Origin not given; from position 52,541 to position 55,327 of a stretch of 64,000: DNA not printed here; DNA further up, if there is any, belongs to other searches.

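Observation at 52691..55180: An orphan second VirB4 paralog has lost both the P-loop and the Walker B aspartate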

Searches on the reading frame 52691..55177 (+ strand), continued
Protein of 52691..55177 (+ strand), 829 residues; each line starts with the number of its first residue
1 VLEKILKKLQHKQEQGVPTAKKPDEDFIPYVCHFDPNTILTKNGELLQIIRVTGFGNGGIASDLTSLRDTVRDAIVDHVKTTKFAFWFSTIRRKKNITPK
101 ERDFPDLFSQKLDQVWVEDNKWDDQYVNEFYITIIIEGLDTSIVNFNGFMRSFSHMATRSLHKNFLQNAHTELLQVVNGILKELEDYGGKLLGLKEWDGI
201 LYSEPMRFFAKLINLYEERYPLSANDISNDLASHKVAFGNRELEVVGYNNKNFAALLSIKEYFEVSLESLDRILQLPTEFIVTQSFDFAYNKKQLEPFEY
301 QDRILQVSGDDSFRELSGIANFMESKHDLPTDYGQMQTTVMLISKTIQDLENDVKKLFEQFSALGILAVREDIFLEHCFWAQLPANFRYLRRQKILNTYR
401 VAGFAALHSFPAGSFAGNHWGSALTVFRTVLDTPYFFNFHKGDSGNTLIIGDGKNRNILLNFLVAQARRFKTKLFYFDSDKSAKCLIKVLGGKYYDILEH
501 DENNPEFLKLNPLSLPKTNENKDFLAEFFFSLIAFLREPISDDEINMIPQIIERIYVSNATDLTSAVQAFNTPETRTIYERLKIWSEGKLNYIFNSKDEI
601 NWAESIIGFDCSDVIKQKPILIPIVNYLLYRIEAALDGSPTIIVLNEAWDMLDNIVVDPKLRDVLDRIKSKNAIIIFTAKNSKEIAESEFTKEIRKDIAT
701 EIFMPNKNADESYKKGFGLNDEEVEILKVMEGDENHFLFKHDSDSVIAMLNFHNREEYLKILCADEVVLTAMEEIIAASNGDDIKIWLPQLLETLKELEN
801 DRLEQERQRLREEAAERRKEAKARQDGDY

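Call 21: find_related_loci(query=A1, collection=genome_contigs, flank=6000)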
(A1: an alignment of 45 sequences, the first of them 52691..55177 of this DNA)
Query A1 (829 aa) in genome_contigs; peptide patterns used: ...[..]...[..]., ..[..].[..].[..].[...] (x = any residue, [..] = any of these).
268 stretches matched a pattern; 232 encode a relative of the query (tblastn E <= 1e-3); the best 80 are kept; 80 distinct loci.
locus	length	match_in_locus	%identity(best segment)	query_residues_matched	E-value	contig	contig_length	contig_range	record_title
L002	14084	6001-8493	64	1-827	0e+0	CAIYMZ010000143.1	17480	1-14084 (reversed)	MAG: uncultured Alphaproteobacteria bacterium isolate Loclat_bin-14143 genome assembly, contig: bin-14143:143/175, whole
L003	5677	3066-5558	62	1-828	0e+0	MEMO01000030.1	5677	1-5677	MAG: Alphaproteobacteria bacterium RIFCSPLOWO2_01_FULL_40_26 rifcsplowo2_01_scaffold_42357, whole genome shotgun sequenc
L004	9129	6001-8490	62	1-828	0e+0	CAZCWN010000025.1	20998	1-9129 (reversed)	MAG TPA_asm: uncultured Rhizobium sp. isolate SRP319275_co1_30 genome assembly, contig: NODE_2590_length_20998_cov_5.522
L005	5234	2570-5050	62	1-824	0e+0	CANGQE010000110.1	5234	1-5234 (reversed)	MAG: Rickettsiales bacterium isolate RE-14apr17-14 genome assembly, contig: RE-14Apr17-14.fna-C110, whole genome shotgun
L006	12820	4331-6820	62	1-827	0e+0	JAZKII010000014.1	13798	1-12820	MAG: Pseudomonadota bacterium isolate ADI_DC_SW_02_SPN_11032020-bin025 DCSW02SPN_B025_0_000000000014, whole genome shotg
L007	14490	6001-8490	61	1-827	0e+0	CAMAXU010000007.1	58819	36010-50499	MAG: Rickettsia typhi isolate ME-21oct19-9 genome assembly, contig: ME-21oct19-C638, whole genome shotgun sequence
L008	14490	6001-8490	61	1-827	0e+0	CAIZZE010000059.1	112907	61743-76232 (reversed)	MAG: uncultured Alphaproteobacteria bacterium isolate Loc080925-4-5m_bin-0125 genome assembly, contig: bin-0125:59/83, w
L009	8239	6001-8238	63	20-765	0e+0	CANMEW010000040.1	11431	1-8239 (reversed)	MAG: Rickettsiales bacterium isolate ZH-13may13-17 genome assembly, contig: ZH-13May13-17.fna-C40, whole genome shotgun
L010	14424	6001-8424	58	20-824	0e+0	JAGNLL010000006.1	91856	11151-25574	MAG: Rickettsiales bacterium isolate Gw_Eff_bin_514 Gw_Eff_303_length_91856_cov_15.529287, whole genome shotgun sequence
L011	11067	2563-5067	59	1-824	0e+0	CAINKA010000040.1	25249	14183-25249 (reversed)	MAG: uncultured Alphaproteobacteria bacterium isolate LJ-5-9m_bin-1355 genome assembly, contig: bin-1355:040/168, whole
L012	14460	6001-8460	57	1-818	0e+0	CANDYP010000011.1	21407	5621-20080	MAG: Rickettsiales bacterium isolate NGIII-112018-84 genome assembly, contig: NGIII-112018-C3338, whole genome shotgun s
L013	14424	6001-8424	58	20-821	0e+0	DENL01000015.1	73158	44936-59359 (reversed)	MAG TPA_asm: Rickettsiales bacterium UBA2645 UBA2645_contig_763, whole genome shotgun sequence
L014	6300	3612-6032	57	19-820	0e+0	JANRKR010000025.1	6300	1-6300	MAG: Rickettsiales bacterium isolate bins.261 k141_1448821, whole genome shotgun sequence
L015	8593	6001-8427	57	19-824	0e+0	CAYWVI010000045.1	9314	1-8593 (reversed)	MAG TPA_asm: uncultured Rhizobium sp. isolate SRP285395_co1_350 genome assembly, contig: NODE_12668_length_9314_cov_6.32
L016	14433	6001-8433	57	20-827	0e+0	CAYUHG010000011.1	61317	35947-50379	MAG TPA_asm: uncultured Rhizobium sp. isolate SRP219642_co8_395 genome assembly, contig: NODE_414_length_61317_cov_31.93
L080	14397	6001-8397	39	1-797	0e+0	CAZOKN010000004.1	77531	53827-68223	MAG TPA_asm: uncultured Rickettsiaceae bacterium isolate SRP286056_co1_34 genome assembly, contig: NODE_268_length_77531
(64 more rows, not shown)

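Call 26: find_encoding_contigs(protein=P0002, flank=3000, max_places=2)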
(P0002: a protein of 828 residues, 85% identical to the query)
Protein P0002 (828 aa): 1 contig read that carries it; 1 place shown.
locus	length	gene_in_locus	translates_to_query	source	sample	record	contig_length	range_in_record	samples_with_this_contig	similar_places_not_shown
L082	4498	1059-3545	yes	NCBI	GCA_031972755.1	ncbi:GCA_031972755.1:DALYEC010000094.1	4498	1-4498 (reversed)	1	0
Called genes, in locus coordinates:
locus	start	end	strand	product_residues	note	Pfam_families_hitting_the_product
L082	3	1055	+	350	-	?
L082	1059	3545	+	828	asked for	PF27097:VirB4_TrbE_N, PF03135:CagE_TrbE_VirB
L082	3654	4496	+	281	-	?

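Call 30: search_solved_structures(query=window:52691-55177:+, max_evalue=0.001, show_alignments=2)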
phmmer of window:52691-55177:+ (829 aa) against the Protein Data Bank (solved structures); distinct sequences matched with E-value up to 0.001: 3.
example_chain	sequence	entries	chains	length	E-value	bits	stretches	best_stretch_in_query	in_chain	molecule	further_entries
7o43_A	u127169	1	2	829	1.7e-76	261.4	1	20-798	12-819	TrwK protein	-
7o41_A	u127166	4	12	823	1.9e-76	261.3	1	20-798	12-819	TrwK protein | Type IV secretion system protein virB4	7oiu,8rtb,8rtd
7o42_A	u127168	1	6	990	3.2e-76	260.5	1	20-799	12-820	TrwK protein,Protein hcp1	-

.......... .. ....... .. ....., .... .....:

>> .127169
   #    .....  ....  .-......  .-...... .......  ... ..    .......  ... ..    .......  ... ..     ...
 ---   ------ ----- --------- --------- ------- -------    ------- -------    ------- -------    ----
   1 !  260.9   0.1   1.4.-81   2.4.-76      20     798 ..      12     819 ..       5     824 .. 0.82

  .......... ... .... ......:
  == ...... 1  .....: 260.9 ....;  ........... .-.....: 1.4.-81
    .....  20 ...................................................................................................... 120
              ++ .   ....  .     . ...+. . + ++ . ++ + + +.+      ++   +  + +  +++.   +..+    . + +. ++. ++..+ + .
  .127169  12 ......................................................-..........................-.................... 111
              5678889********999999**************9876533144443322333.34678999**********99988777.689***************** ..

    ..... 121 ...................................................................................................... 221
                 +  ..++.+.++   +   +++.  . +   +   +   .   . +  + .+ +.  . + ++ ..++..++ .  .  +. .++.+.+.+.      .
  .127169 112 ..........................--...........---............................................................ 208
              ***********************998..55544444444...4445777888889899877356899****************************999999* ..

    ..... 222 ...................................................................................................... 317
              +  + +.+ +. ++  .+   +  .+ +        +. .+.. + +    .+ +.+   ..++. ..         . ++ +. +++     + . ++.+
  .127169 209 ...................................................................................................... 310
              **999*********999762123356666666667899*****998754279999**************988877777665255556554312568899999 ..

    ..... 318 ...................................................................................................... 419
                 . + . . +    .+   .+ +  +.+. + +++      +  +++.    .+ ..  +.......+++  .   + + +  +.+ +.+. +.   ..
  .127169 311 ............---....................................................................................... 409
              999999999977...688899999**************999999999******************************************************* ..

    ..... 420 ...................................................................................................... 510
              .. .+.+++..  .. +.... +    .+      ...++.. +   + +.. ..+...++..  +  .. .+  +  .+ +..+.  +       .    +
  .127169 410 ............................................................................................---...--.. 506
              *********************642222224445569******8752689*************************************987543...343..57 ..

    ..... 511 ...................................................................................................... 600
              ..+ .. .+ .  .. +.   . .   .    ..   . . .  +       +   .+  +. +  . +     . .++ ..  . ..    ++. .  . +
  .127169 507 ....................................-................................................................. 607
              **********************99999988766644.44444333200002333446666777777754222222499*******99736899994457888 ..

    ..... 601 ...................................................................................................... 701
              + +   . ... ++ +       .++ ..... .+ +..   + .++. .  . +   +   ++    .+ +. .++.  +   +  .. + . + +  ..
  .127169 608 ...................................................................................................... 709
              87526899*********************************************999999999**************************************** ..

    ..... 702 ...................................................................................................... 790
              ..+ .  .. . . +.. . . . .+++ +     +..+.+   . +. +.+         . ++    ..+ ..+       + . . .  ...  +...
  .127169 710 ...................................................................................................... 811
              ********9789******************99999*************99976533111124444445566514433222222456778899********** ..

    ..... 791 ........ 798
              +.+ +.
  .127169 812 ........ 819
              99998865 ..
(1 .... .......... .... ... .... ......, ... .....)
